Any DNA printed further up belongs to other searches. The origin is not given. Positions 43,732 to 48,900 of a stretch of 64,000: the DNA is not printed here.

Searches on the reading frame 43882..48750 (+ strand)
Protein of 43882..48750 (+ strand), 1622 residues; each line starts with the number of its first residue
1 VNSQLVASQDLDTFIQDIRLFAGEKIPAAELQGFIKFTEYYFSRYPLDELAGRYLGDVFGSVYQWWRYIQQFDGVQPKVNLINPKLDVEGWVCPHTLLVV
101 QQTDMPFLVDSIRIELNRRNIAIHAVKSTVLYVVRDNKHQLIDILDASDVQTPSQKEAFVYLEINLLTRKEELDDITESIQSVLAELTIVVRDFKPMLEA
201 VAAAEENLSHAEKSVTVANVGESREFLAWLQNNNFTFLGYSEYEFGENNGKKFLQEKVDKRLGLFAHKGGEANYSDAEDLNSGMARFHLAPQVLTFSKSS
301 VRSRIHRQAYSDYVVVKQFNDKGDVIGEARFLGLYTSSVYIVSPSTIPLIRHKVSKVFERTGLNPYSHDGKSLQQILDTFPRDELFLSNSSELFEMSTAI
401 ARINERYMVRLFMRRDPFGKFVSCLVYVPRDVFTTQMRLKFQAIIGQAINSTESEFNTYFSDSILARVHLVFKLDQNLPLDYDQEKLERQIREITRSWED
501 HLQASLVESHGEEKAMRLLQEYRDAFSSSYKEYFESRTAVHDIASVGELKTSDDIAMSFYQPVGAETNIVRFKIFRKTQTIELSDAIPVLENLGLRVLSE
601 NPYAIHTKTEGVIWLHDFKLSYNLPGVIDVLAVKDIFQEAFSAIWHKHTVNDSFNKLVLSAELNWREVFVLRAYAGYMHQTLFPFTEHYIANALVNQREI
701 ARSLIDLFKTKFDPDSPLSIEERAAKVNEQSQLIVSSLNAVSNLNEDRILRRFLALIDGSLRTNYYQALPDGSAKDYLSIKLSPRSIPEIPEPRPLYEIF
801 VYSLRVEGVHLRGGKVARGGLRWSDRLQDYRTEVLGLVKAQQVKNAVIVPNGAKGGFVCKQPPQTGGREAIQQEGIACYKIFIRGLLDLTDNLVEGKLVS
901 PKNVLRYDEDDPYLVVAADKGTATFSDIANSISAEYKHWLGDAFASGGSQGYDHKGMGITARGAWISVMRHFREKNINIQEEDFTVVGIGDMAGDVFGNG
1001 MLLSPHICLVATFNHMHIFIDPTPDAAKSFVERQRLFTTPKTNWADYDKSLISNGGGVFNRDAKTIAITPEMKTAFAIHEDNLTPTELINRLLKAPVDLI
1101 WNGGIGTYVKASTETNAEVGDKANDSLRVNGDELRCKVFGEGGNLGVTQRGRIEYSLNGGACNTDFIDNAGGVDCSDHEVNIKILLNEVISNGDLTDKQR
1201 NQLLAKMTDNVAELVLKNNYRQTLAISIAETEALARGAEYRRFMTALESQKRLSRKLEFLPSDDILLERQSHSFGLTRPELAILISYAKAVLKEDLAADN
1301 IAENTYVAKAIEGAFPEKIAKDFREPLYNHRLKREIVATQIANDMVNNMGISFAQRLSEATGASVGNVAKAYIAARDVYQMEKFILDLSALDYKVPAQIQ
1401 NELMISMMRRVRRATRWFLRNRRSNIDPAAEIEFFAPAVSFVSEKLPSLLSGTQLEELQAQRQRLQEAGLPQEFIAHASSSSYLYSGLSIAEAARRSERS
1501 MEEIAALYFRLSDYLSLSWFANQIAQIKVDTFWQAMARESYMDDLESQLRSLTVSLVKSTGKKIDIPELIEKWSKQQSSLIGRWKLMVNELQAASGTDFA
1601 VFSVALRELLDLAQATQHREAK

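Call 79: search_protein_families(library=pfam, proteins=[window:43882-48750:+], max_evalue=0.00001)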
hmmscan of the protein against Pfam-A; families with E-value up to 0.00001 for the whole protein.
window:43882-48750:+ (1622 aa): 8 families
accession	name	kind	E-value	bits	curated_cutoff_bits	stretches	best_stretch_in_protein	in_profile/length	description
PF05088.18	Bac_GDH_CD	-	2.6e-268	890.9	22.8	1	735-1228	3-496/497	Bacterial NAD-glutamate dehydrogenase, catalytic domain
PF21074.2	GDH_C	-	1.2e-118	396.7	26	1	1275-1610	3-338/339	Glutamate dehydrogenase, C-terminal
PF21075.3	GDH_ACT1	-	8.2e-37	126.6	23.7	1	37-179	1-143/144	Glutamate dehydrogenase, ACT1 domain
PF21076.3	GDH_ACT2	-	7.7e-34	116.6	22.8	1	410-499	1-90/90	Glutamate dehydrogenase, ACT2 domain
PF21078.2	GDH_HM3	-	2.4e-26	92.1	24.6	1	651-714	3-66/66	Glutamate dehydrogenase, helical motif 3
PF21077.3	GDH_ACT3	-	2.6e-25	88.4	22.2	1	554-629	1-76/80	Glutamate dehydrogenase, ACT3 domain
PF21073.2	GDH_HM1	-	1.5e-22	79.7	21.2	1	347-406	1-60/60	Glutamate dehydrogenase, helical motif 1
PF21079.2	GDH_HM2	-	3.7e-15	56.1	21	1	505-545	1-41/45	Glutamate dehydrogenase, helical motif 2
